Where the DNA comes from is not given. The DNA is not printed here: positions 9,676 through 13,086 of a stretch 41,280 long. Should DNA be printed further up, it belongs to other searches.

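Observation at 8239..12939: Megaprotein joining an AMP-forming acyl-CoA synthetase, about 800 aa of dark sequence and a C-terminal GNAT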

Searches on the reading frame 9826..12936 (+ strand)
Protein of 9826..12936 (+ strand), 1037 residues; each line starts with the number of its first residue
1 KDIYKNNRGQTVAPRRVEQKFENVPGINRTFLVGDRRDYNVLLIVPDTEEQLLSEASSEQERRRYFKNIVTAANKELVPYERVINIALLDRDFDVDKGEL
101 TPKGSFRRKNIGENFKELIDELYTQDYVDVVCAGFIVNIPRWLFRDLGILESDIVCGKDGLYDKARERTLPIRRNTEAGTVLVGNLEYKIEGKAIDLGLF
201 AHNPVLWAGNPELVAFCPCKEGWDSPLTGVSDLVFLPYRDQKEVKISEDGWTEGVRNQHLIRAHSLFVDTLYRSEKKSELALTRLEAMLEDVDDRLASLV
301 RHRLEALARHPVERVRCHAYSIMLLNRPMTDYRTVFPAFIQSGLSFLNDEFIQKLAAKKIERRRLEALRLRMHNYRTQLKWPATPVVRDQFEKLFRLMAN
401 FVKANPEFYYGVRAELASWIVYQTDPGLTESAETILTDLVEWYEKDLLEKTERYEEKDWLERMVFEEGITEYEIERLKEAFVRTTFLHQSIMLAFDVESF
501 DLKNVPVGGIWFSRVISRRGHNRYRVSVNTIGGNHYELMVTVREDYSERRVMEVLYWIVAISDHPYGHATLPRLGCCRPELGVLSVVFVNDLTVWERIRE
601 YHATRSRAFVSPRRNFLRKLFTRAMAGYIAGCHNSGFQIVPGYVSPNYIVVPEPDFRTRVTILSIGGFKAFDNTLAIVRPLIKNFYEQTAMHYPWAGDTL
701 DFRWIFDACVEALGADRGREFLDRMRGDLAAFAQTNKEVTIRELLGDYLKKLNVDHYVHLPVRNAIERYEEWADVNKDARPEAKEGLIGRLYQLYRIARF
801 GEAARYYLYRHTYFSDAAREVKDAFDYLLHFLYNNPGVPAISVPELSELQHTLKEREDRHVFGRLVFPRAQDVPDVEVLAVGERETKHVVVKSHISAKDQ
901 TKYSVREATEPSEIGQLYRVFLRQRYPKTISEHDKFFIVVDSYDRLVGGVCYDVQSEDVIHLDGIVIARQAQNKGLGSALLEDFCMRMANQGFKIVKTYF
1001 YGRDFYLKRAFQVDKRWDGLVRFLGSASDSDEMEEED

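Call 62: predict_structure(alignment_id=A3)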
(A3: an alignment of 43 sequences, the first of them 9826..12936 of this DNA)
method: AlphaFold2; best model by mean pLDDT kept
length: 1037 residues; sequences in the alignment: 43
mean_pLDDT: 86.6   pTM: 0.76
mean pLDDT of the five models: 86.6, 86.5, 85.3, 84.1, 84.0
residues with pLDDT >= 90: 447; 70-90: 534; 50-70: 43; < 50: 13
segments of 3 or more residues with pLDDT < 50: 1026-1037
pLDDT, mean of each block of 10 residues (from residue 1): 64 81 87 82 87 73 85 84 88 88 84 86 82 90 87 89 91 87 93 90 92 92 81 88 82 81 94 94 92 84 92 94 76 70 91 85 80 85 90 94 89 93 89 95 91 90 92 91 91 90 95 80 92 94 82 89 81 90 91 92 73 82 95 91 92 86 88 93 95 90 95 90 95 89 94 86 93 90 90 90 92 93 92 84 87 88 82 77 71 86 89 88 81 87 90 82 87 83 87 83 83 76 60 31
secondary structure, 60 per line:
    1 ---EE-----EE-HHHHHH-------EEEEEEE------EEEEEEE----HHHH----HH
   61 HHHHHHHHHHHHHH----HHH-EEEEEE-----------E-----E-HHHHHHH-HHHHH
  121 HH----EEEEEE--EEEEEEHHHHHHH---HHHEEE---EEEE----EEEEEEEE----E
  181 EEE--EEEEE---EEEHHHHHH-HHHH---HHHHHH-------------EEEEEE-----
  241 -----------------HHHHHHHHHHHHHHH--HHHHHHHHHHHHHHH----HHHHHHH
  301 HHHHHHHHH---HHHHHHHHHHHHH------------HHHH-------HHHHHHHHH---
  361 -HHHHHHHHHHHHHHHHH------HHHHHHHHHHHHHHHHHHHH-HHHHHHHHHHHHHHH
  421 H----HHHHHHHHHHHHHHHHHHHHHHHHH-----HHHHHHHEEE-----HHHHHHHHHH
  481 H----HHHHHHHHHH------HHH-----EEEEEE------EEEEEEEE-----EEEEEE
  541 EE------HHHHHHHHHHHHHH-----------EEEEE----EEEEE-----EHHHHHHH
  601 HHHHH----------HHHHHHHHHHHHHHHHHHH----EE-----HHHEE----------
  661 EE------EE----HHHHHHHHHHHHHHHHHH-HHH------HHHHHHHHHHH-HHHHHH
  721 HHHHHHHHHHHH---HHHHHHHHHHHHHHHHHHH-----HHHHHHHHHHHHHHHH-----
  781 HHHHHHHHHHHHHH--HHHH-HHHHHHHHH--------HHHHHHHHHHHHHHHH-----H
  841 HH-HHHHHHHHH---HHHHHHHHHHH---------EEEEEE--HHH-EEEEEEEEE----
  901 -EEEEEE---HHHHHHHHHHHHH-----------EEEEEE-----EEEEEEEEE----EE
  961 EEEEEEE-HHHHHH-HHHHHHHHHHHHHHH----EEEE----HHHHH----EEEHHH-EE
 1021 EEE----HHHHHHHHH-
elements in order (helices of 4 or more, strands of 3 or more residues): H14-19 E27-33 E40-46 H51-54 H59-74 E83-88 H108-114 H116-122 E127-132 E135-140 H141-147 E154-156 E160-163 E168-175 E180-183 E186-190 E194-196 H197-202 H204-207 H211-216 E230-235 H258-272 H275-289 H294-309 H313-325 H338-341 H349-357 H362-378 H385-404 H406-421 H426-450 H456-462 E463-465 H471-481 H486-495 E510-515 E522-529 E535-542 H549-562 E574-578 E583-587 H594-605 H616-634 H675-692 H703-713 H715-732 H736-754 H760-775 H781-794 H797-800 H802-810 H819-834 H844-852 H856-866 E876-881 E888-896 E902-907 H911-923 E935-940 E946-954 E959-967 H969-974 H976-990 E995-998 H1003-1007 E1012-1014 E1019-1023 H1028-1036
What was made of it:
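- The 1,037-aa model of the small ANL domain, the middle and the GNAT together has pTM 0.76, which suggests a packed, ordered assembly rather than beads on a string (call 62).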

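Call 65: fold_search(model_id=the predicted structure, library=pdb)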
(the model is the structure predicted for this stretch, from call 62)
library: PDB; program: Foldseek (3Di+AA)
matches with E <= 10: 1658; with E <= 0.001: 42
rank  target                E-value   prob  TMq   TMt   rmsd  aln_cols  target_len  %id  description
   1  9mhh_B                4.2e-05  1.00  0.20  0.24  16.1       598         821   13  PI3KC3-C1 in complex with RAB1A. VPS34 kinase domain active conformation (released 2025-02-12)
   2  9e4v                  5.2e-05  1.00  0.18  0.31  15.3       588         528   12  The structure of human vacuolar protein sorting 34 catalytic domain bound to MES (released 2024-11-06)
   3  7kke                  6.6e-05  1.00  0.18  0.21  16.2       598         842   13  Phosphoinositide 3-Kinase gamma bound to a thiazole inhibitor (released 2021-03-24)
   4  6ykg                  7.5e-05  1.00  0.18  0.28  15.7       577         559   12  Structure-based exploration of selectivity for ATM inhibitors in Huntingtons disease (released 2021-04-14)
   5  9mhg_B                7.5e-05  1.00  0.19  0.22  16.9       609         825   12  Cryo EM reconstruction of PI3KC3-C1 in complex with Human RAB1A(Q70L), VPS34 kinase domain in the inactive conformatio (released 2025-02-12)
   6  2r7h_A                8.6e-05  1.00  0.11  0.64   4.4       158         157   18  CRYSTAL STRUCTURE OF A putative acetyltransferase of the GNAT family (DDE_3044) FROM DESULFOVIBRIO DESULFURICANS SUBSP (released 2007-09-25)
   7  5mss                  9.9e-05  1.00  0.11  0.16   2.7       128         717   21  Structure of the A-PCP didomain of carboxylic acid reductase (CAR) from Segniliparus rugosus in complex with AMP (released 2017-07-05)
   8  2r7h_B                1.1e-04  1.00  0.11  0.63   4.4       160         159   18  CRYSTAL STRUCTURE OF A putative acetyltransferase of the GNAT family (DDE_3044) FROM DESULFOVIBRIO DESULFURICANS SUBSP (released 2007-09-25)
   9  3d8p_A                1.2e-04  1.00  0.11  0.63   3.6       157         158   13  Crystal structure of acetyltransferase of GNAT family (NP_373092.1) from STAPHYLOCOCCUS AUREUS MU50 at 2.20 A resoluti (released 2008-10-28)
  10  5dxt                  1.3e-04  1.00  0.20  0.23  15.1       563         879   13  p110alpha with GDC-0326 (released 2016-01-27)
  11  5flc_B                1.5e-04  1.00  0.17  0.17  18.2       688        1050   11  Architecture of human mTOR Complex 1 - 5.9 Angstrom reconstruction (released 2015-12-30)
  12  4rs2_B                1.9e-04  1.00  0.11  0.54   5.7       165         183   13  1.55 Angstrom Crystal Structure of GNAT Family N-acetyltransferase (YhbS) from Escherichia coli in Complex with CoA (released 2014-11-19)
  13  7yfn_T                2.1e-04  1.00  0.17  0.12  19.6       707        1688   11  Core module of the NuA4 complex in S. cerevisiae (released 2023-03-08)
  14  4l23_A                2.7e-04  1.00  0.18  0.18  16.1       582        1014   13  Crystal Structure of p110alpha complexed with niSH2 of p85alpha and PI-103 (released 2014-01-01)
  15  5msd                  2.8e-04  1.00  0.11  0.18   2.4       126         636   21  Structure of the A domain of carboxylic acid reductase (CAR) from Nocardia iowensis in complex with AMP and benzoic acid (released 2017-07-05)
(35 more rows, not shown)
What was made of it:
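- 12451..12903 (+): GNAT acyltransferase domain, aa 1405-1555, with the CoA pyrophosphate-binding motif Q1501-NKGLG-1506. G1444, G1478 and R1516 are invariant. Foldseek TM 0.6-0.69 to GNAT structures (call 65).
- On GNAT superfamily: Foldseek gives TM 0.6-0.69 to GNAT structures (call 65).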
